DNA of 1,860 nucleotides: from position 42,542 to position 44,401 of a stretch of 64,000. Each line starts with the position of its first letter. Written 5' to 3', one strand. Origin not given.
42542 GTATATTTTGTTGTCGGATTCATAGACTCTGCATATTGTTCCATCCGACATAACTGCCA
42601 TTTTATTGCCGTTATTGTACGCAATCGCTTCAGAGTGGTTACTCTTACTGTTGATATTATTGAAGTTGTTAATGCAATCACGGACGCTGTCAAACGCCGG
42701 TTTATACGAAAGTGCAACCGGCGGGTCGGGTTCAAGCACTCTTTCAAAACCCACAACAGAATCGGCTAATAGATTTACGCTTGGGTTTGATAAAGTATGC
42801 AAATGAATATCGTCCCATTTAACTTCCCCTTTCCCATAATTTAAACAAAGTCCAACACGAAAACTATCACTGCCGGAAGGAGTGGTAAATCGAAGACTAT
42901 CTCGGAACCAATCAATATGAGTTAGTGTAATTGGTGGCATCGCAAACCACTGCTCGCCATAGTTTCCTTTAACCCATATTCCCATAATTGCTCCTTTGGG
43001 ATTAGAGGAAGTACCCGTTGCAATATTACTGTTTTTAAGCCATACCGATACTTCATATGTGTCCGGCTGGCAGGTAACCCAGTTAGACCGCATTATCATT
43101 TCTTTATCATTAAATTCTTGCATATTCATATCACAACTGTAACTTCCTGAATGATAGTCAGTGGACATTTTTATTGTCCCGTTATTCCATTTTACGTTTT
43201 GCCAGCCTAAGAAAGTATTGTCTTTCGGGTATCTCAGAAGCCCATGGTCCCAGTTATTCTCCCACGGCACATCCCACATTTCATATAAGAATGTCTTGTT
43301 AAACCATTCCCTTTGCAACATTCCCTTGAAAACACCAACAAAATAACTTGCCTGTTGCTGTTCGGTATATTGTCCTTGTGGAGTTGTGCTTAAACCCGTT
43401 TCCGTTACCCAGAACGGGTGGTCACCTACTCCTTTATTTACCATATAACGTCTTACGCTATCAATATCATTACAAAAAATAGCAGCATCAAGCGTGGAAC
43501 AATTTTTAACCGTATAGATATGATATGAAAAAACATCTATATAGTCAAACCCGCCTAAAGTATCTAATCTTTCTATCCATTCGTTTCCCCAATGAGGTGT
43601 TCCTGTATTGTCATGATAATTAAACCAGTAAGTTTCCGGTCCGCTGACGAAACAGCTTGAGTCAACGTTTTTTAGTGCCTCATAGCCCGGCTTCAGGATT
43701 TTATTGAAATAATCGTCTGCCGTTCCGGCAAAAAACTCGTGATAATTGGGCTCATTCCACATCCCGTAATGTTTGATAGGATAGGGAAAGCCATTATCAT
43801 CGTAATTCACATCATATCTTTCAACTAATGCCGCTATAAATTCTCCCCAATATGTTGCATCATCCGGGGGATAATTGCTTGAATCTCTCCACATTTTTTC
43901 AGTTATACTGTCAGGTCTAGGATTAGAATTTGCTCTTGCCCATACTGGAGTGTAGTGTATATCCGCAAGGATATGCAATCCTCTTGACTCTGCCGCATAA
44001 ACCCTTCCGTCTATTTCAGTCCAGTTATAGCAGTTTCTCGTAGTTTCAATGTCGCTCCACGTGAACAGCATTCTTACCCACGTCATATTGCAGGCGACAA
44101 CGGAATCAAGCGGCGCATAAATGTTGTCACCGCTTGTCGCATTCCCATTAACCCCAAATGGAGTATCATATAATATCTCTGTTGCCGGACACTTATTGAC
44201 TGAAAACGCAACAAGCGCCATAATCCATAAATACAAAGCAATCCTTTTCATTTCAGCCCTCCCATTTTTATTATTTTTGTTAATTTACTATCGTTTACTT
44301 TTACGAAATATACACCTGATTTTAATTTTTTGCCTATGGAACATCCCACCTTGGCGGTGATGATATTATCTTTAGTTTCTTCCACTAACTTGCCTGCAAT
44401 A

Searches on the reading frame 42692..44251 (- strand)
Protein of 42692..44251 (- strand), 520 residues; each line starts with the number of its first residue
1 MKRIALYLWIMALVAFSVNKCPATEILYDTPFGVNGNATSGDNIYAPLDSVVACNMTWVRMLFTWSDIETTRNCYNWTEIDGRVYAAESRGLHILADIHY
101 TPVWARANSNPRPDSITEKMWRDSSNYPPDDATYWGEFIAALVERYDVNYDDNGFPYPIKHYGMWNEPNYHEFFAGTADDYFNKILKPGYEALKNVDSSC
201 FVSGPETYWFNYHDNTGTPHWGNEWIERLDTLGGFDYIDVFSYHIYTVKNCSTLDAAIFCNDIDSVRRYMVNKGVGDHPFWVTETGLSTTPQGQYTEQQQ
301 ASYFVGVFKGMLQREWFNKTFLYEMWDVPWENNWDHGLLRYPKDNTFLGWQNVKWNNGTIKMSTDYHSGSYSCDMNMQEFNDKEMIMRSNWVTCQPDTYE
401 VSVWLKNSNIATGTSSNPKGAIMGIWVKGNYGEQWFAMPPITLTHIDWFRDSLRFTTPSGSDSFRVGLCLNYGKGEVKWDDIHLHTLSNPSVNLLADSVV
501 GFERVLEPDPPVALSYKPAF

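Call 60: search_protein_families(library=pfam, proteins=[window:42692-44251:-], max_evalue=0.1)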
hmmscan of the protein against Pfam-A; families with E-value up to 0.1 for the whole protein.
window:42692-44251:- (520 aa): 1 family
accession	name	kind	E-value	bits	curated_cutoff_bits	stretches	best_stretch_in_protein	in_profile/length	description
PF01229.23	Glyco_hydro_39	-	6.1e-08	32.3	26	1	117-305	110-292/472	Glycosyl hydrolases family 39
